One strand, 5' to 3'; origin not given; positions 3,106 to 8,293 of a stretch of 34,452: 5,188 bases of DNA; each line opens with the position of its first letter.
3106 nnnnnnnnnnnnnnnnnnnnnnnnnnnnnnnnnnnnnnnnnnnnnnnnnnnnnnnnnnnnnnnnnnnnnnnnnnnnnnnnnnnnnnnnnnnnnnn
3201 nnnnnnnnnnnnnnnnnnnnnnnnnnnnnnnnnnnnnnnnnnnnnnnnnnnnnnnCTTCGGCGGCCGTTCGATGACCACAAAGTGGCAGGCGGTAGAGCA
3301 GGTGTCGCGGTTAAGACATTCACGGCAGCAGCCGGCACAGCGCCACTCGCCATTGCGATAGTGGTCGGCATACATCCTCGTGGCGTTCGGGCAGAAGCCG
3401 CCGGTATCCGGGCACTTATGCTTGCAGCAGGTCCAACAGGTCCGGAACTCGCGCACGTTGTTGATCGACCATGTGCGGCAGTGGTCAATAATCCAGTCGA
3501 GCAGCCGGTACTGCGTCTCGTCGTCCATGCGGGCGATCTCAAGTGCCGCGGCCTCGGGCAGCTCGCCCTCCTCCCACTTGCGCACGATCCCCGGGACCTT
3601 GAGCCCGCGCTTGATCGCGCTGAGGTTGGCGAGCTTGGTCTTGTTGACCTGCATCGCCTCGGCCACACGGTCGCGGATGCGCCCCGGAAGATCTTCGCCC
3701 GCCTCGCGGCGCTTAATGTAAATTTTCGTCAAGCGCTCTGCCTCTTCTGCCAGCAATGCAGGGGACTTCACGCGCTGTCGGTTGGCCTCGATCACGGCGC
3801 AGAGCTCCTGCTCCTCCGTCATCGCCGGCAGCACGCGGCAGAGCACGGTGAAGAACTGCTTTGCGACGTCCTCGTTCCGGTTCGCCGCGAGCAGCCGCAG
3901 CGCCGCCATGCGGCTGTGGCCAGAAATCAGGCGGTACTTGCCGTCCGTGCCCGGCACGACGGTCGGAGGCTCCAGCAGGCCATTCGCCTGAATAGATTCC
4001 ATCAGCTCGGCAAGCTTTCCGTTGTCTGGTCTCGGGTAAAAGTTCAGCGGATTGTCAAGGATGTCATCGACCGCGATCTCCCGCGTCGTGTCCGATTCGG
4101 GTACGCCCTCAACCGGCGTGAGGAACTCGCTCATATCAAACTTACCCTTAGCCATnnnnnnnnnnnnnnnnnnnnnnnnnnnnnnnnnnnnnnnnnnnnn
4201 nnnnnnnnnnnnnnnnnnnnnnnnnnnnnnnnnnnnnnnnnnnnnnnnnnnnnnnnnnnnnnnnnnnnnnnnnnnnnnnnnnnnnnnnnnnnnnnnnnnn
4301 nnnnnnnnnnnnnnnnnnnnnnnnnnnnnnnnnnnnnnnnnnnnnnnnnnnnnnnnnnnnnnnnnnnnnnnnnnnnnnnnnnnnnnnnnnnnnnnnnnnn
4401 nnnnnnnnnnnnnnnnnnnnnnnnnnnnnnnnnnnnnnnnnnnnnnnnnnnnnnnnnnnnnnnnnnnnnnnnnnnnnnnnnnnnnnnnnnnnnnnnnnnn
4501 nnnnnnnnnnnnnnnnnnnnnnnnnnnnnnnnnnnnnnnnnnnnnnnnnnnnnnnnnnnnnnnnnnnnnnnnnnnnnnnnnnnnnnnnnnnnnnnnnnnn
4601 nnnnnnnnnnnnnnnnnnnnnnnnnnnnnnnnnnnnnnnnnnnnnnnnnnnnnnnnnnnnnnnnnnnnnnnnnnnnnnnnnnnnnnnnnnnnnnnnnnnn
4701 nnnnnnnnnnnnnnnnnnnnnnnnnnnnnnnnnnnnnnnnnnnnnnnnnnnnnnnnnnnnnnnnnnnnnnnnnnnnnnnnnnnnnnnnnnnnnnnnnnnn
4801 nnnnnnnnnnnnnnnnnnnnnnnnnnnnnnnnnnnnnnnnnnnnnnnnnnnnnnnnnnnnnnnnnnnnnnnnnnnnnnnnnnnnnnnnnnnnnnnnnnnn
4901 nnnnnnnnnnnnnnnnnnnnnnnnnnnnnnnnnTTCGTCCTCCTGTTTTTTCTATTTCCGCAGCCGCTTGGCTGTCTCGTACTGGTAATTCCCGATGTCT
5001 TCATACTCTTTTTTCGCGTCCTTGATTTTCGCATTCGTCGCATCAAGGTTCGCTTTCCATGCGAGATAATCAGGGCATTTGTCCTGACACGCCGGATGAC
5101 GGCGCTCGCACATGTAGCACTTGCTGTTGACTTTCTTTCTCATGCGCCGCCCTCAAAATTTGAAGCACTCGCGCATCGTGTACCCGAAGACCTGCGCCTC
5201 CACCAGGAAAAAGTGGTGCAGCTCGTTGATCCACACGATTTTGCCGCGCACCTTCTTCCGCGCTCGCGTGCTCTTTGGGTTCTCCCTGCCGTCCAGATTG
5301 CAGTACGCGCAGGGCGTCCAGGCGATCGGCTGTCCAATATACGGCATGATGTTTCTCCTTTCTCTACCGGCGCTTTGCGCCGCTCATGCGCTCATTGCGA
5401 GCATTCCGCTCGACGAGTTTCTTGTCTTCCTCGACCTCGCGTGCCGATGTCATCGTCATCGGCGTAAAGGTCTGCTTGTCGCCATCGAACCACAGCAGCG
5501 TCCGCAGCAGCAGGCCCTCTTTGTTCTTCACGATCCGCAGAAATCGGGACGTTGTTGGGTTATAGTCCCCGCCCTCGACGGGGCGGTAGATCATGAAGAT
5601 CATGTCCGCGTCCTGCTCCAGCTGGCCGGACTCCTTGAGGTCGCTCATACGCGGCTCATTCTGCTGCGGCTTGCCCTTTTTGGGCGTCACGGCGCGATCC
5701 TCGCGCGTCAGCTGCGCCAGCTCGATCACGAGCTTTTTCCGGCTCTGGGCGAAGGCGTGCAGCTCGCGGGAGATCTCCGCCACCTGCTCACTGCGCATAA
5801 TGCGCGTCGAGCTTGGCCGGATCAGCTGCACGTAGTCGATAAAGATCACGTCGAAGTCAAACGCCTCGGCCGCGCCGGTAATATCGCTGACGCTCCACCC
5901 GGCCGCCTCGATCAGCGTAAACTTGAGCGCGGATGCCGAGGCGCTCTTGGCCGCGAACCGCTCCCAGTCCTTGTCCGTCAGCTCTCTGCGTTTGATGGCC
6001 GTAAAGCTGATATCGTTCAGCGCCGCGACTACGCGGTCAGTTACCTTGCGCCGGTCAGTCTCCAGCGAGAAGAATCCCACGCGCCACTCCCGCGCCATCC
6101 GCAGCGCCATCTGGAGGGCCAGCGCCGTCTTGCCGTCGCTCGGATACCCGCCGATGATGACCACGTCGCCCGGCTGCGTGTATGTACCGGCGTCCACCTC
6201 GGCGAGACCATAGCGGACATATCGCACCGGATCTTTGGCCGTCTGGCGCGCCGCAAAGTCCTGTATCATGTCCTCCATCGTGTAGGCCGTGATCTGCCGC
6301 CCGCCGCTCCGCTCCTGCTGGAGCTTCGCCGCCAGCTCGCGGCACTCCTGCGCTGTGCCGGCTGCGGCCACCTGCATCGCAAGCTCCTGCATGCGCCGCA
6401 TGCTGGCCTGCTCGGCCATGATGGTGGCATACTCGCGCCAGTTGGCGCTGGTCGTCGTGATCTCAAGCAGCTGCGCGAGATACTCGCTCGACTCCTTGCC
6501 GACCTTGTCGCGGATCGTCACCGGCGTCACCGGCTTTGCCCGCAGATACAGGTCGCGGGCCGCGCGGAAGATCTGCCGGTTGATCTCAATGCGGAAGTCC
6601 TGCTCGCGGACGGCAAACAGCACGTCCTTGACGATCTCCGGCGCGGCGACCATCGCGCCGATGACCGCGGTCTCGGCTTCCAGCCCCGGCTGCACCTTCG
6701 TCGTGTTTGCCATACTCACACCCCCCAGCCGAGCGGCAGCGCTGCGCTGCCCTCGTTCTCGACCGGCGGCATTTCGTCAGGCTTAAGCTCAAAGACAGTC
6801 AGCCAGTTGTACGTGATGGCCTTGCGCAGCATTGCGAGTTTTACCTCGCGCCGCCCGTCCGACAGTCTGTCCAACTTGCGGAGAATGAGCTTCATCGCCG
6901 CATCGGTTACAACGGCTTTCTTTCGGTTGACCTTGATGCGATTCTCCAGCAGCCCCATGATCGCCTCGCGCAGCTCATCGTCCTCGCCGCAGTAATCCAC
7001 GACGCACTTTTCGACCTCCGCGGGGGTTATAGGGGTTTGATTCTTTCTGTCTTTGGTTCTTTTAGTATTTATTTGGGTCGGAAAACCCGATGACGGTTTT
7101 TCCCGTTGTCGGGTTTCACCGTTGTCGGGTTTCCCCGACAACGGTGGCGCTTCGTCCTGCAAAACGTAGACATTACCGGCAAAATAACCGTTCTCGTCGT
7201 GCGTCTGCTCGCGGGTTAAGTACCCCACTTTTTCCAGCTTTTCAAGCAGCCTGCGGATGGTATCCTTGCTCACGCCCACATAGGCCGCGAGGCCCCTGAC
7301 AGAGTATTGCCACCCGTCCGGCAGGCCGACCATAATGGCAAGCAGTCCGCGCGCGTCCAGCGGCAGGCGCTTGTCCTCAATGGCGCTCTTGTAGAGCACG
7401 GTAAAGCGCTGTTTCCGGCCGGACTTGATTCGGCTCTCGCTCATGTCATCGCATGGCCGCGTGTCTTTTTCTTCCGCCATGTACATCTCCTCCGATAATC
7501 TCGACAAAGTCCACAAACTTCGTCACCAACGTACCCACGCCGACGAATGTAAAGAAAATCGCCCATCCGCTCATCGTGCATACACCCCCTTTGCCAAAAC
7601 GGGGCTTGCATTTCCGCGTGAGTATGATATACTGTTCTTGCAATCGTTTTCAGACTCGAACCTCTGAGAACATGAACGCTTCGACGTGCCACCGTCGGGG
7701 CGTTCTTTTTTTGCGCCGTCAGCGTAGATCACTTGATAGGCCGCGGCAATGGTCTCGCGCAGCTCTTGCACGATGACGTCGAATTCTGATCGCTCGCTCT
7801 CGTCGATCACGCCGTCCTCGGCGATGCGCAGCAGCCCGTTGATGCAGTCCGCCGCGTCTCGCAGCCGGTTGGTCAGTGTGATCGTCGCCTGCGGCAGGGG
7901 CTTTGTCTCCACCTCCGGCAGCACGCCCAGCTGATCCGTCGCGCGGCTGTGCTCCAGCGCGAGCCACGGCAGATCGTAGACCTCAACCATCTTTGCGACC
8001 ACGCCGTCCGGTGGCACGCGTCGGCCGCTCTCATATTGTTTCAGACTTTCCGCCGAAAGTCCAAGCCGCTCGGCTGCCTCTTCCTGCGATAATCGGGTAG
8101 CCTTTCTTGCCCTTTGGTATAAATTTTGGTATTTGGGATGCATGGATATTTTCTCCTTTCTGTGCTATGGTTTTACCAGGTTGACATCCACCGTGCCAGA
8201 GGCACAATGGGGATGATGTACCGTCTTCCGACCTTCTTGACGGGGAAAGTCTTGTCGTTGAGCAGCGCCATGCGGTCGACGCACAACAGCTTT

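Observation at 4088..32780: Six dispersed copies of a 17-bp pseudo-palindrome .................: candidate parS centromeres or a master-operator network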

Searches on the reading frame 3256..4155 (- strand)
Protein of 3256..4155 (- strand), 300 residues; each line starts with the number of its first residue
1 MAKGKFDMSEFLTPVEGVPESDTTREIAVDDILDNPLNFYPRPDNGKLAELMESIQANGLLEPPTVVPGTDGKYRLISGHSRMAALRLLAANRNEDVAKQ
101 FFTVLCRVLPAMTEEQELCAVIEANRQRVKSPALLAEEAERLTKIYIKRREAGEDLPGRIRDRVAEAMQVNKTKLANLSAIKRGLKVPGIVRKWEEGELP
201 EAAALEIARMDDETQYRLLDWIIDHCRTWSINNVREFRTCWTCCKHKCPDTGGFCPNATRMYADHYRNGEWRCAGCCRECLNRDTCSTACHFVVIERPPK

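Call 32: search_dna_similar(query=window:3256-4155:-, collection=plasmids, mode=protein, max_rows=25, max_evalue=1e-8)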
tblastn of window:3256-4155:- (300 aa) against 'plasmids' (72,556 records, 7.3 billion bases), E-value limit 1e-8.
No match.

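Call 33: search_dna_similar(query=window:3256-4155:-, collection=phages, mode=protein, max_rows=30, max_evalue=1e-8)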
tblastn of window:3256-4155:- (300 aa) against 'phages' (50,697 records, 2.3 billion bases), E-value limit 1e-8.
Records with a match: 4; places in all: 4; records where one place covers at least 80% of the query: 2.
Best place of each record, by identity: 60-80% 1; <60% 3.
By first word of the organism name: Bacteriophage 3; Flavonifractor 1.
By host as written in the record: - 3; Flavonifractor plautii 1.
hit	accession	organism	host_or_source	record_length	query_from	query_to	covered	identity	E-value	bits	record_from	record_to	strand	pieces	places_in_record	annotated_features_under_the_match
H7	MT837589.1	Bacteriophage sp.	human fecal samples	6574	1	237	79%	72.3%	4e-92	304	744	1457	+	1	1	record has no annotation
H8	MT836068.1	Bacteriophage sp.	human fecal samples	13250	5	290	95%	29.6%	4e-17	87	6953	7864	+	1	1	record has no annotation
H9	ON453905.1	Flavonifractor phage Cormatin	Flavonifractor plautii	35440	5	250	82%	33.6%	1e-18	92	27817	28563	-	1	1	hypothetical protein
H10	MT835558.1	Bacteriophage sp.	human fecal samples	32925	1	185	62%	34.5%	5e-14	78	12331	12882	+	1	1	record has no annotation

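Call 60: search_solved_structures(query=A2, max_evalue=0.01, show_alignments=2)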
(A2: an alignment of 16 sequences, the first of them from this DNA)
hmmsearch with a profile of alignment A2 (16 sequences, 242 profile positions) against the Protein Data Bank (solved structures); distinct sequences matched with E-value up to 0.01: 12.
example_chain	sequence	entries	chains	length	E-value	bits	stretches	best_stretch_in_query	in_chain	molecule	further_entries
7nfu_A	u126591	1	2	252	7.2e-18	67.7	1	12-162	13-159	Nucleoid occlusion protein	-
7ol9_A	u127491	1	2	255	1.1e-17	67.2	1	14-162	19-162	Nucleoid occlusion protein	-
4umk_A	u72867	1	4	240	7.9e-17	64.3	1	23-167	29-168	PROBABLE CHROMOSOME-PARTITIONING PROTEIN PARB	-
7ng0_A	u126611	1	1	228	4.1e-16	62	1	25-162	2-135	Nucleoid occlusion protein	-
7bnk_A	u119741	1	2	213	1.2e-15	60.4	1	27-166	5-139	ParB family protein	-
7bnr_A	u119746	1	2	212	1.7e-15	60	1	27-166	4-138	ParB family protein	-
7o0n_A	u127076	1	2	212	4.6e-15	58.5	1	28-166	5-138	ParB family protein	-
6sdk_A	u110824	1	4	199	2.1e-14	56.3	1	25-165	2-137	Stage 0 sporulation protein J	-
1vz0_A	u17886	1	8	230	3.3e-14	55.7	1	27-166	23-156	Chromosome-partitioning protein Spo0J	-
6t1f_A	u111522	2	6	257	4.1e-12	48.9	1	39-166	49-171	Chromosome-partitioning protein ParB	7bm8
6ryk_A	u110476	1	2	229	2.5e-06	29.9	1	20-92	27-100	ParB-like nuclease domain protein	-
6ky4_A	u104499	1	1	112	3.5e-05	26.2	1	44-90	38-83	Sulfiredoxin, chloroplastic/mitochondrial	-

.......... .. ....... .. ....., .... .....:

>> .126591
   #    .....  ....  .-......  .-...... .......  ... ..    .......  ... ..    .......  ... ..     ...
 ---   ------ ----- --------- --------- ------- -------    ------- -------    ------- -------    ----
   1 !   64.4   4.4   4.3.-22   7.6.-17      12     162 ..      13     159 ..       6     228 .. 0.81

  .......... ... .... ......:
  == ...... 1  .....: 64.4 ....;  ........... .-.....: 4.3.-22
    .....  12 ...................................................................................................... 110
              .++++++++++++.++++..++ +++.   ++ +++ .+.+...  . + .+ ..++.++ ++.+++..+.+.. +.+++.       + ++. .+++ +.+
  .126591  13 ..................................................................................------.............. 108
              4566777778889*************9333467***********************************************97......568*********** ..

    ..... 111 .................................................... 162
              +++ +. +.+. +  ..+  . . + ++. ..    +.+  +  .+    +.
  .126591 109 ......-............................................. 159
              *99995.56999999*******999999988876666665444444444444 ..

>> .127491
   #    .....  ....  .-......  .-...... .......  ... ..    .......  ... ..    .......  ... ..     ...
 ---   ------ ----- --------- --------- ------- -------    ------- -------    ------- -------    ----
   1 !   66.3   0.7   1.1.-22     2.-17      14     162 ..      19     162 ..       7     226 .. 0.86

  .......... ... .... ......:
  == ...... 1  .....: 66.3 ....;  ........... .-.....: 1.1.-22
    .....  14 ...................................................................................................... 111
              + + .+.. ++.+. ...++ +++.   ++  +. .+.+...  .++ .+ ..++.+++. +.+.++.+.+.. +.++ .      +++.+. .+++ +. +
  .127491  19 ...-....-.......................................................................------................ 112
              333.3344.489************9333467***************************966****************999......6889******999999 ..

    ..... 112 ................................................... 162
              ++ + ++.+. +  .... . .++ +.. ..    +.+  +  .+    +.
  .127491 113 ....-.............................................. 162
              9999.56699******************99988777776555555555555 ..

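Call 81: find_homologous_proteins(query=A2, max_evalue=1e-10)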
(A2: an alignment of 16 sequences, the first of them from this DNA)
Query A2 (16 sequences) (252 aa, profile of the alignment): 527 proteins with E <= 1e-10 among 8000 candidates; the best 120 are listed.
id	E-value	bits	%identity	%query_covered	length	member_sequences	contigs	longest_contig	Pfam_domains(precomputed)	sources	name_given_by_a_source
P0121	2.4e-82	294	43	94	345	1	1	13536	PF02195.27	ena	-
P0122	6.8e-78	279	30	84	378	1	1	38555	PF02195.27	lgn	-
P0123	3.6e-77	277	29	84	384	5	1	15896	PF02195.27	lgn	-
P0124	4.7e-76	273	28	84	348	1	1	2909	PF02195.27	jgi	-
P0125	6.7e-76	273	29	84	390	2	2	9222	PF02195.27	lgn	-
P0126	7.2e-76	272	28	86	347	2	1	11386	PF02195.27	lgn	-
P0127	8.1e-76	272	28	72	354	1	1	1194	PF02195.27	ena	-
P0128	6.8e-75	269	91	95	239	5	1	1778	PF02195.27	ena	-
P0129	1.6e-74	268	88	94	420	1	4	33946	PF02195.27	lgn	-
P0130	4.0e-74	267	30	72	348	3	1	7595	PF02195.27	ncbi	-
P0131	1.0e-73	265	89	94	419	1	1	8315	PF02195.27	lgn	-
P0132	3.0e-73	264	27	83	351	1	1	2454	PF02195.27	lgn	-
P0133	3.2e-73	264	27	94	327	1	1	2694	PF02195.27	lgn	-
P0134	5.9e-73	263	34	85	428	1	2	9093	PF02195.27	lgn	-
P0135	1.1e-72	262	86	94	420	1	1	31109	PF02195.27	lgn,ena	-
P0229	1.6e-65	239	72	100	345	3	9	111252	PF02195.27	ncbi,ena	-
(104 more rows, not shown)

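Call 84: find_encoding_contigs(protein=P0229, flank=10000, max_places=3)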
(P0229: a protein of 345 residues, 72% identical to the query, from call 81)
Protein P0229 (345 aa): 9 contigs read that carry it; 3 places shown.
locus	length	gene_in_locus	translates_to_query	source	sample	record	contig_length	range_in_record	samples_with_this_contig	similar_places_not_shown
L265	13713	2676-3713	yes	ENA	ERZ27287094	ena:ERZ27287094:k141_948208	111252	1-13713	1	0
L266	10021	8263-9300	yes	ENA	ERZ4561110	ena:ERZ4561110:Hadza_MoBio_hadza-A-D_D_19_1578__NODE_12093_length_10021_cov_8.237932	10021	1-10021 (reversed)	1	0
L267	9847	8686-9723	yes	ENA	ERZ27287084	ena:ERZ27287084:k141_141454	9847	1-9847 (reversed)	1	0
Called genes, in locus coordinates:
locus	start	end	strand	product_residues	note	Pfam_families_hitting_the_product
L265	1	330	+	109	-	?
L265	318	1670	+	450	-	PF00772:DnaB, PF03796:DnaB_C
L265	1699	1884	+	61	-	-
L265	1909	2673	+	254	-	PF00142:Fer4_NifH (weak), PF01656:CbiA, PF06564:CBP_BcsQ, PF09140:MipZ (faint), PF10609:ParA (weak), PF13614:AAA_31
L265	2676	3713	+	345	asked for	PF02195:ParB_N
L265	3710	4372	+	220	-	-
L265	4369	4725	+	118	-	-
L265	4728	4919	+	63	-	-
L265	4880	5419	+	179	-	-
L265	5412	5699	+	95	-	-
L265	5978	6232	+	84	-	-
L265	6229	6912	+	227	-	-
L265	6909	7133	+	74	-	-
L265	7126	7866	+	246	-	PF23343:REP_ORF2-G2P (weak)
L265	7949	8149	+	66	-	PF14205:Cys_rich_KTR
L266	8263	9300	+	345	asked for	PF02195:ParB_N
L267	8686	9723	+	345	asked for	PF02195:ParB_N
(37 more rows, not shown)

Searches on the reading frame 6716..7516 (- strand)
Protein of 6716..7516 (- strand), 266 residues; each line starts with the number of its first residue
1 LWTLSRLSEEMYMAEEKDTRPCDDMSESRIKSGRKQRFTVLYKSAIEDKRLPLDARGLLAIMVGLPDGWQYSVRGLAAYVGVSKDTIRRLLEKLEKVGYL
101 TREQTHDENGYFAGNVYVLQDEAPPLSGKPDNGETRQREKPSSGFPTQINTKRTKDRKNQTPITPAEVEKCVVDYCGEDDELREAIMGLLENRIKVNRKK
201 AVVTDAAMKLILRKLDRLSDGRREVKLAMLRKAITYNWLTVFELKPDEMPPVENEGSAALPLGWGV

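Call 10: search_protein_families(library=pfam, proteins=[window:6716-7516:-], max_evalue=0.01)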
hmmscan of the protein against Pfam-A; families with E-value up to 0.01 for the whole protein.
window:6716-7516:- (266 aa): 9 families
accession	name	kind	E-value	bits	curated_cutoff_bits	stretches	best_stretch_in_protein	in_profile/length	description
PF13730.12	HTH_36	-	5.7e-10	39.3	25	1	50-100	2-55/55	Helix-turn-helix domain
PF12802.13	MarR_2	-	7.8e-05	23.2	27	1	59-104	11-55/61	MarR family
PF08220.18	HTH_DeoR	-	9.5e-05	22.5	21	1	72-102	16-46/57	DeoR-like helix-turn-helix domain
PF01047.28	MarR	-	0.0016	18.7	24.6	1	72-106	19-53/59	MarR family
PF09339.16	HTH_IclR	-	0.0026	17.9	22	1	72-103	20-51/52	IclR helix-turn-helix domain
PF25805.1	IQUB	-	0.0042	17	27.8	1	189-241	63-115/140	IQUB-like domain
PF00392.27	GntR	-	0.0051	16.9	27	0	72-104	26-58/64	Bacterial regulatory proteins, gntR family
PF22798.2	DUF5817_CT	-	0.0075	16.5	29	1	75-104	20-49/54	DUF5817, C-terminal domain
PF21984.2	DnaD_N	-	0.0077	16.8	27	0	74-113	39-78/101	DnaD N-terminal domain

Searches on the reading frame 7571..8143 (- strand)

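Call 10: search_protein_families(library=pfam, proteins=[window:7571-8143:-], max_evalue=0.01)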
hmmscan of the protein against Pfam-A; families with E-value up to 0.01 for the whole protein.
window:7571-8143:- (190 aa): 4 families
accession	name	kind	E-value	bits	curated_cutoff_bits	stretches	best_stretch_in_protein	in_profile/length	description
PF13560.12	HTH_31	-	2.6e-12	47.3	27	1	11-59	8-57/64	Helix-turn-helix domain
PF01381.28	HTH_3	-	5.9e-10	39.5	23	1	11-59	3-51/55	Helix-turn-helix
PF12844.13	HTH_19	-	5.1e-06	26.8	30.2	1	11-59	6-54/64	Helix-turn-helix domain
PF15731.11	MqsA_antitoxin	-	0.0075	16.8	30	0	10-50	75-115/131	Antitoxin component of bacterial toxin-antitoxin system, MqsA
